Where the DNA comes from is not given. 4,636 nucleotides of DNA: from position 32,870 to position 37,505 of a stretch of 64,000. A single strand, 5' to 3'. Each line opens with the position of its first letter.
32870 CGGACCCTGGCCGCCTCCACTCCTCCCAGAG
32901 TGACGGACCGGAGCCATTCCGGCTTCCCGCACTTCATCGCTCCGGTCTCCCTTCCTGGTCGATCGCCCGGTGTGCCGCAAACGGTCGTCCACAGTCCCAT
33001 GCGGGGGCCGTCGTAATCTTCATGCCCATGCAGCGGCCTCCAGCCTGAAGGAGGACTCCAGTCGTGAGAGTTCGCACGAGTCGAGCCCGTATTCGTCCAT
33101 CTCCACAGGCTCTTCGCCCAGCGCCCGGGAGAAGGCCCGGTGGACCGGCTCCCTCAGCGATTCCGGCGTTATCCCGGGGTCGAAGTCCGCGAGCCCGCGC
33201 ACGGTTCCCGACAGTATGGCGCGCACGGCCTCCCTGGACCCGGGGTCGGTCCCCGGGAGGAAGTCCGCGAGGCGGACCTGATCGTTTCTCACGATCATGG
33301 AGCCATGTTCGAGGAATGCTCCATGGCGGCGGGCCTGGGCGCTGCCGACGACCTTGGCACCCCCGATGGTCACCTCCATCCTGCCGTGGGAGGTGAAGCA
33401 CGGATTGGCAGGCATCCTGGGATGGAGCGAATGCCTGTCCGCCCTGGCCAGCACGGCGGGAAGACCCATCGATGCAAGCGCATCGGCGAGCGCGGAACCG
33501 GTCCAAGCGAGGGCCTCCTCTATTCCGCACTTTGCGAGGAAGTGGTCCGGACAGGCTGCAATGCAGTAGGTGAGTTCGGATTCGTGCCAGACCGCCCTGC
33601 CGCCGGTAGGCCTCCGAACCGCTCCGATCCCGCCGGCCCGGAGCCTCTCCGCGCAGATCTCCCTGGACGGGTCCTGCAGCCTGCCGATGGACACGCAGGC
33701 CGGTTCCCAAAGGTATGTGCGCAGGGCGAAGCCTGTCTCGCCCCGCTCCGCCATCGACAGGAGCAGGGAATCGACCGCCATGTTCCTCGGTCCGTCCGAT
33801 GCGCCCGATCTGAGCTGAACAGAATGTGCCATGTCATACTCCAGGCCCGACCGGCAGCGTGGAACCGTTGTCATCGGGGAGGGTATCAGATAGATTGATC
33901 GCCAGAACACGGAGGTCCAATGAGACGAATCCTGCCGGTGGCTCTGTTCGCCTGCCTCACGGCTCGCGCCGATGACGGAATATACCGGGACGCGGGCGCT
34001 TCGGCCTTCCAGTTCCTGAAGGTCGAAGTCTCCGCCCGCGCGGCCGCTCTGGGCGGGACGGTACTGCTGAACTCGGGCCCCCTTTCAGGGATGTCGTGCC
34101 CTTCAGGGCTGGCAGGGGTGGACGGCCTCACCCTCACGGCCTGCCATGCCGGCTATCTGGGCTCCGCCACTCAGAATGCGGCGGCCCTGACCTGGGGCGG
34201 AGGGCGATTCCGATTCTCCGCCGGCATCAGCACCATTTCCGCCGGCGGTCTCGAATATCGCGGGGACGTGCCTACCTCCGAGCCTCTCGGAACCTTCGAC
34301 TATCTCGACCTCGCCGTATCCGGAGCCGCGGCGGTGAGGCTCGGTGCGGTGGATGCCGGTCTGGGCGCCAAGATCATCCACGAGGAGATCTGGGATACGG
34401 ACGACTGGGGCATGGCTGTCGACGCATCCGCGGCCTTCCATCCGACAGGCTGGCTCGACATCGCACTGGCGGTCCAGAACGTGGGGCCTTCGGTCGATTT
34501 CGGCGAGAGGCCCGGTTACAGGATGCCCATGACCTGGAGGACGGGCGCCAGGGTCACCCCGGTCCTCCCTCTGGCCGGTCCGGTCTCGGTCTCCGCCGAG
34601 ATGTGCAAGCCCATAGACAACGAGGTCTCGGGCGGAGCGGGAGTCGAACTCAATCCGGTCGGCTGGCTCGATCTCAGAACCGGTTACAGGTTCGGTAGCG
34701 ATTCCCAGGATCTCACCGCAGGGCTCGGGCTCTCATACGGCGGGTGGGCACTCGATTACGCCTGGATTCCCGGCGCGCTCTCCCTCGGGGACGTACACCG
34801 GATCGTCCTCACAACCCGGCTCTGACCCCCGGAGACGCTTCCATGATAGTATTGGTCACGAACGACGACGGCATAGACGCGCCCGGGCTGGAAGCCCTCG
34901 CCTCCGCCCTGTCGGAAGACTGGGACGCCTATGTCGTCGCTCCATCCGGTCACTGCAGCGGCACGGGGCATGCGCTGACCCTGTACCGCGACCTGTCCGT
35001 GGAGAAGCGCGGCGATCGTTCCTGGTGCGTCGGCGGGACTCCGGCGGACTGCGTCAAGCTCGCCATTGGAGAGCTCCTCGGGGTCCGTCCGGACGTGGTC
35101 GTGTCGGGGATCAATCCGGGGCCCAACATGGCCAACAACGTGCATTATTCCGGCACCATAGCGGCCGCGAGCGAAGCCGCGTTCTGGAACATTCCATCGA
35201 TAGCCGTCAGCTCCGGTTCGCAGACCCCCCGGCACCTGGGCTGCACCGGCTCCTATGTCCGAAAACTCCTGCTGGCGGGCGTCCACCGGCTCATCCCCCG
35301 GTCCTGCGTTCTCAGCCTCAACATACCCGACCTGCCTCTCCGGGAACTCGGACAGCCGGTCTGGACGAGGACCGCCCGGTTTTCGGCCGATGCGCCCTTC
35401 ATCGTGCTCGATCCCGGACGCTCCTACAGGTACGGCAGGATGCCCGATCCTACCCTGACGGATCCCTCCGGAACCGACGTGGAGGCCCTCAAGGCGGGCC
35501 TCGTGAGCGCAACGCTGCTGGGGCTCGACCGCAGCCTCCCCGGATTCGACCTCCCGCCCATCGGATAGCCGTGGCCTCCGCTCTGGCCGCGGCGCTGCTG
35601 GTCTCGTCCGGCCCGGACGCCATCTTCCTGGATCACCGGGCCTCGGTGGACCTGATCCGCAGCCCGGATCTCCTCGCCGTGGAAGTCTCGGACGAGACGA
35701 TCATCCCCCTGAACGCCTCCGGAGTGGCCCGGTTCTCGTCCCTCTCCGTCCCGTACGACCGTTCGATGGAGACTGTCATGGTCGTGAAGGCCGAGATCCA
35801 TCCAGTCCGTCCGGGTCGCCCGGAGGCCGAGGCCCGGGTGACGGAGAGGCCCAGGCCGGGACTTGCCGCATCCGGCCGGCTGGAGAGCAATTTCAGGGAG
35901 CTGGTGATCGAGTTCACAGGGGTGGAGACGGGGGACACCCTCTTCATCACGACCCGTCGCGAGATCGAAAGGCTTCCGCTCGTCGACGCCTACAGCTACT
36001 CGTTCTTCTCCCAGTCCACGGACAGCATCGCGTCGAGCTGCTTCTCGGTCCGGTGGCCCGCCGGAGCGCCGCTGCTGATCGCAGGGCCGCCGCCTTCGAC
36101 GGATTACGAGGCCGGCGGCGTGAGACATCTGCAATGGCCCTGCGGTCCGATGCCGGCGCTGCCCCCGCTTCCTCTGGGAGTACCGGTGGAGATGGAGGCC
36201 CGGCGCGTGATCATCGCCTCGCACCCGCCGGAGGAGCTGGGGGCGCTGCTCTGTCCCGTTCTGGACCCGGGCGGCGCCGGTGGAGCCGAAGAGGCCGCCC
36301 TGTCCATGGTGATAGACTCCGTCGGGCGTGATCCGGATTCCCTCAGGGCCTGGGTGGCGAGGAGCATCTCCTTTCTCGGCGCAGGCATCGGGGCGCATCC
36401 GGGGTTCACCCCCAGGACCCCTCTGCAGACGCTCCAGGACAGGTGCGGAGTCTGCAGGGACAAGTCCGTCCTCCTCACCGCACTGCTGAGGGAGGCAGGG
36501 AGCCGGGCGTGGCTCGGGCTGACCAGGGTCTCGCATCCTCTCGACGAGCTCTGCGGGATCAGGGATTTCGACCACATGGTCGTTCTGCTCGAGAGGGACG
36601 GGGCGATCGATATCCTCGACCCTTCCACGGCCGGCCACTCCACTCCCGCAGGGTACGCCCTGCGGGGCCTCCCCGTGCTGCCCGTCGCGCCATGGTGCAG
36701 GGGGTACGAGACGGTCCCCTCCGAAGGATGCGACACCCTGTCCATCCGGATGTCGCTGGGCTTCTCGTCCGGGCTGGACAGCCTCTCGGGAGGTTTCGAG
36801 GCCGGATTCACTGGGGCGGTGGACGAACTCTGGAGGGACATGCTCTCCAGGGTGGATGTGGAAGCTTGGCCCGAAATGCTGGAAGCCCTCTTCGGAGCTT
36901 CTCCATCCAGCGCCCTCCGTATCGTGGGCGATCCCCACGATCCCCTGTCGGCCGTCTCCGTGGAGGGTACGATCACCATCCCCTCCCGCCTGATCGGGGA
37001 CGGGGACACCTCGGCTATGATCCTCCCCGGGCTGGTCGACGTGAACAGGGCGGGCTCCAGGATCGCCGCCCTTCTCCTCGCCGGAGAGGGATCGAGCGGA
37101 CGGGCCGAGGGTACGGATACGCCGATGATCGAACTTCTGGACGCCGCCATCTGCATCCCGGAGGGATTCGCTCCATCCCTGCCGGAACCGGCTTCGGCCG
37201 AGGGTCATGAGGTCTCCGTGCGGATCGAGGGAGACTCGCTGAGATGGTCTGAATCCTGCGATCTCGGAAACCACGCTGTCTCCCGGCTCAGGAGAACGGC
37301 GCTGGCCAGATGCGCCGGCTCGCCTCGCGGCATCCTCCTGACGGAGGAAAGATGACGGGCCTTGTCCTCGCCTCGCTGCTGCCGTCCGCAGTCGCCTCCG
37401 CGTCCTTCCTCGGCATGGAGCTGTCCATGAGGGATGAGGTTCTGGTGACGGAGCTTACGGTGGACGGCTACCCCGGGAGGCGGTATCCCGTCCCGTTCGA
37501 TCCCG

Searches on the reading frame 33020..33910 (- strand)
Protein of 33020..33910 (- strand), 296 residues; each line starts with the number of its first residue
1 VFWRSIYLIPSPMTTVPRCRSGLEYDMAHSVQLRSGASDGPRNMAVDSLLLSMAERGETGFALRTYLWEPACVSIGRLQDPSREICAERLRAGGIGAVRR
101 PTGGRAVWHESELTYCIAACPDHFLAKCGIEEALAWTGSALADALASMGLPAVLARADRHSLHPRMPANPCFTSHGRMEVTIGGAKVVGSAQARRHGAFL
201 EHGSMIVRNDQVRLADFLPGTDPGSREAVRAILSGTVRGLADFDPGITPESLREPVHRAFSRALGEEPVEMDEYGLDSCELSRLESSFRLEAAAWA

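Call 26: search_protein_families(library=pfam, proteins=[window:33020-33910:-], max_evalue=0.001)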
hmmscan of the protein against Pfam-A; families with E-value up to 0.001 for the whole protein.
window:33020-33910:- (296 aa): 2 families
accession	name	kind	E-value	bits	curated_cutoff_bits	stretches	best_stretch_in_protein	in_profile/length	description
PF21948.1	LplA-B_cat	-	4.6e-25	89.2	27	1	41-260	3-199/200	Lipoyl protein ligase A/B catalytic domain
PF03099.24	BPL_LplA_LipB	-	1.8e-12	47.7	21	1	88-208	19-131/133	Biotin/lipoate A/B protein ligase family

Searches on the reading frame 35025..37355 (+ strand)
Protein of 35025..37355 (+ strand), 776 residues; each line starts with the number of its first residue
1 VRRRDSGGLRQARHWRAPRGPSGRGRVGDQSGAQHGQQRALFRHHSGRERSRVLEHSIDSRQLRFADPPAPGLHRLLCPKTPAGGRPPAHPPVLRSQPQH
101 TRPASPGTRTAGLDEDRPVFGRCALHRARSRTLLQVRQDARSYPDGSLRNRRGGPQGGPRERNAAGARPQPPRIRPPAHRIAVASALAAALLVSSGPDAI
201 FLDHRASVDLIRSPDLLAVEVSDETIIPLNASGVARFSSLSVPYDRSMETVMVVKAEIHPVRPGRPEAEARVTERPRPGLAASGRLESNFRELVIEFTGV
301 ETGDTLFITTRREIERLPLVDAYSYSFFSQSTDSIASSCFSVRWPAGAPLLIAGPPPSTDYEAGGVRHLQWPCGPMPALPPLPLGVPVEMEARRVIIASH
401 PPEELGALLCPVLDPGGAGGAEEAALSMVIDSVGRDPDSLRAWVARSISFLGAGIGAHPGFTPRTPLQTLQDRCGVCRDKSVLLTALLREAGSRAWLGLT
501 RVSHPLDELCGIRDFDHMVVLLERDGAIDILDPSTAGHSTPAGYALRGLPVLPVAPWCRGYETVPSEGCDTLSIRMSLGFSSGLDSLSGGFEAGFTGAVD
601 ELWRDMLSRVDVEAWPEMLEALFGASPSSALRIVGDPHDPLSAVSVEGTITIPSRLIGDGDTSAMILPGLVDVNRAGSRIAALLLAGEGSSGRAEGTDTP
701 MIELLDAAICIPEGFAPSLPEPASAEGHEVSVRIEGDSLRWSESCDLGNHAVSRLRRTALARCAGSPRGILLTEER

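Call 26: search_protein_families(library=pfam, proteins=[window:35025-37355:+], max_evalue=0.001)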
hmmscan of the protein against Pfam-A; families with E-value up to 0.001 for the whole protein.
window:35025-37355:+ (776 aa): 2 families
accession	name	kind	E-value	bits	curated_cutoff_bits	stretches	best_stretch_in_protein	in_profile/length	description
PF12969.12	DUF3857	-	6.6e-10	39.7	24.6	1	222-376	9-166/170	Domain of Unknown Function with PDB structure (DUF3857)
PF01841.26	Transglut_core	-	0.00016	22.4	23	1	440-500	21-77/108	Transglutaminase-like superfamily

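Call 55: search_protein_families(library=ncbifam, proteins=[window:35025-37355:+], max_evalue=0.01)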
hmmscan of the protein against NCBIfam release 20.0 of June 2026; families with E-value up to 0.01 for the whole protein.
window:35025-37355:+ (776 aa): 0 families
